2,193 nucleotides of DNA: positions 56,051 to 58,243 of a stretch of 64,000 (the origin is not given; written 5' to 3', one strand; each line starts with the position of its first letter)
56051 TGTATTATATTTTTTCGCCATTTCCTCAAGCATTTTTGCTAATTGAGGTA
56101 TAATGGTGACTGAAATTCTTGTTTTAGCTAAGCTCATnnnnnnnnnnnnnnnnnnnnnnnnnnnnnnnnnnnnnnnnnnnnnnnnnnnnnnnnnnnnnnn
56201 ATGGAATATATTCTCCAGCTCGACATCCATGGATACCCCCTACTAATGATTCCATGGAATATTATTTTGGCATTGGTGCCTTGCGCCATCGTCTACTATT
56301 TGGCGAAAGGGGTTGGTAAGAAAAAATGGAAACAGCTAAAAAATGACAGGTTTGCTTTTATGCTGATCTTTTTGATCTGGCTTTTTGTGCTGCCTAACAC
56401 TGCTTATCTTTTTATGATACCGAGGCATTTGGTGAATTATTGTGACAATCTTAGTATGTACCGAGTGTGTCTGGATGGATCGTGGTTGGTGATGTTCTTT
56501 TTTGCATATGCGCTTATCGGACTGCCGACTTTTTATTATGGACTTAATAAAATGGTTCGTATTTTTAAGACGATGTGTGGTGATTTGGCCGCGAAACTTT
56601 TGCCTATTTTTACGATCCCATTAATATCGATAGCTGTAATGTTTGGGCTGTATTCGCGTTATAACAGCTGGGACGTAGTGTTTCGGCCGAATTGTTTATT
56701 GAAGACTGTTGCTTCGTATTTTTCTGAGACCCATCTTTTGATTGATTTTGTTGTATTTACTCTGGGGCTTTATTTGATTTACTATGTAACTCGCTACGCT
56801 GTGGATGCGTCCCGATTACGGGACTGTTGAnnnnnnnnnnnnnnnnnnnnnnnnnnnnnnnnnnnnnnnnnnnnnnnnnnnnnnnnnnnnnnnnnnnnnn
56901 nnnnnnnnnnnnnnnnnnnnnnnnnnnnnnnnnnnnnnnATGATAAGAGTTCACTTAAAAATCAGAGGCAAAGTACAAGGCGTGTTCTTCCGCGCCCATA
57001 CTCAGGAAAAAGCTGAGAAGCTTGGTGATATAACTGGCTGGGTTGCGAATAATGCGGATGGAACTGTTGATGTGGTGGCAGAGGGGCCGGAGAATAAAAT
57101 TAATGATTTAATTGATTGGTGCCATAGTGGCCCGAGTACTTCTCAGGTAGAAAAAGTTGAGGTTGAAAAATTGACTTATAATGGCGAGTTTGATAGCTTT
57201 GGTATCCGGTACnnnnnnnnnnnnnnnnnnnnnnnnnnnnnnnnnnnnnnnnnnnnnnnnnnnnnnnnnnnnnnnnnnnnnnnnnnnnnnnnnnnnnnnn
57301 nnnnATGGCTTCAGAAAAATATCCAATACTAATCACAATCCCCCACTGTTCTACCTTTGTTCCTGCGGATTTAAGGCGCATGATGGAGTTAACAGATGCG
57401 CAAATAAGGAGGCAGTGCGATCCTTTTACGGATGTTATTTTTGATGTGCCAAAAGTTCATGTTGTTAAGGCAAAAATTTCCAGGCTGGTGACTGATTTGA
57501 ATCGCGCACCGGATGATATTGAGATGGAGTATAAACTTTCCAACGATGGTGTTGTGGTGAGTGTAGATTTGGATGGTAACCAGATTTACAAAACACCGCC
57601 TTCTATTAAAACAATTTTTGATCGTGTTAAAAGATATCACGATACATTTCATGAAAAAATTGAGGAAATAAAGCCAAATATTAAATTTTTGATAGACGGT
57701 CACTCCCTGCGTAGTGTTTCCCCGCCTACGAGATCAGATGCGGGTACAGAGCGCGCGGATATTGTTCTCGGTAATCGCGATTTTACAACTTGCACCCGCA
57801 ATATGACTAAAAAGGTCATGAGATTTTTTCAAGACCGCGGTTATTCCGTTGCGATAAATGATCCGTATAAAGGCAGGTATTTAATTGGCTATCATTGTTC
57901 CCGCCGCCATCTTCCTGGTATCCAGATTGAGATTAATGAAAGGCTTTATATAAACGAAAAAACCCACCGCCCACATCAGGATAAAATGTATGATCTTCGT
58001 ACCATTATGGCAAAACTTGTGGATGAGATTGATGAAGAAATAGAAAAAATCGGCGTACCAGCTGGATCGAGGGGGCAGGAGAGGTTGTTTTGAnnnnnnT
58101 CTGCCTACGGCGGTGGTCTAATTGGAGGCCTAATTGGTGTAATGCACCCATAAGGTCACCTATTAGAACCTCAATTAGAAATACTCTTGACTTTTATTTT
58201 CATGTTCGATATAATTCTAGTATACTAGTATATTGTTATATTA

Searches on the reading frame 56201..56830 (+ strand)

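Call 89: search_protein_families(library=pfam, proteins=[window:56201-56830:+], max_evalue=0.0001)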
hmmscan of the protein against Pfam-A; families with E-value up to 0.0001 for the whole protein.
window:56201-56830:+ (209 aa): 1 family
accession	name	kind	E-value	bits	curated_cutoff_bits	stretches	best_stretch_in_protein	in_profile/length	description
PF07099.16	DUF1361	-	1.8e-19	70.7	25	1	19-187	1-164/169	Protein of unknown function (DUF1361)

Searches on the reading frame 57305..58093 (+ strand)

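Call 89: search_protein_families(library=pfam, proteins=[window:57305-58093:+], max_evalue=0.0001)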
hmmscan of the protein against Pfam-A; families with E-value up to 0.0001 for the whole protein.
window:57305-58093:+ (262 aa): 1 family
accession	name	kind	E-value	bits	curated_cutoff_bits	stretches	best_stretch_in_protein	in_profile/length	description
PF05013.17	FGase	-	2e-47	162.6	28.9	1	7-215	2-218/219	N-formylglutamate amidohydrolase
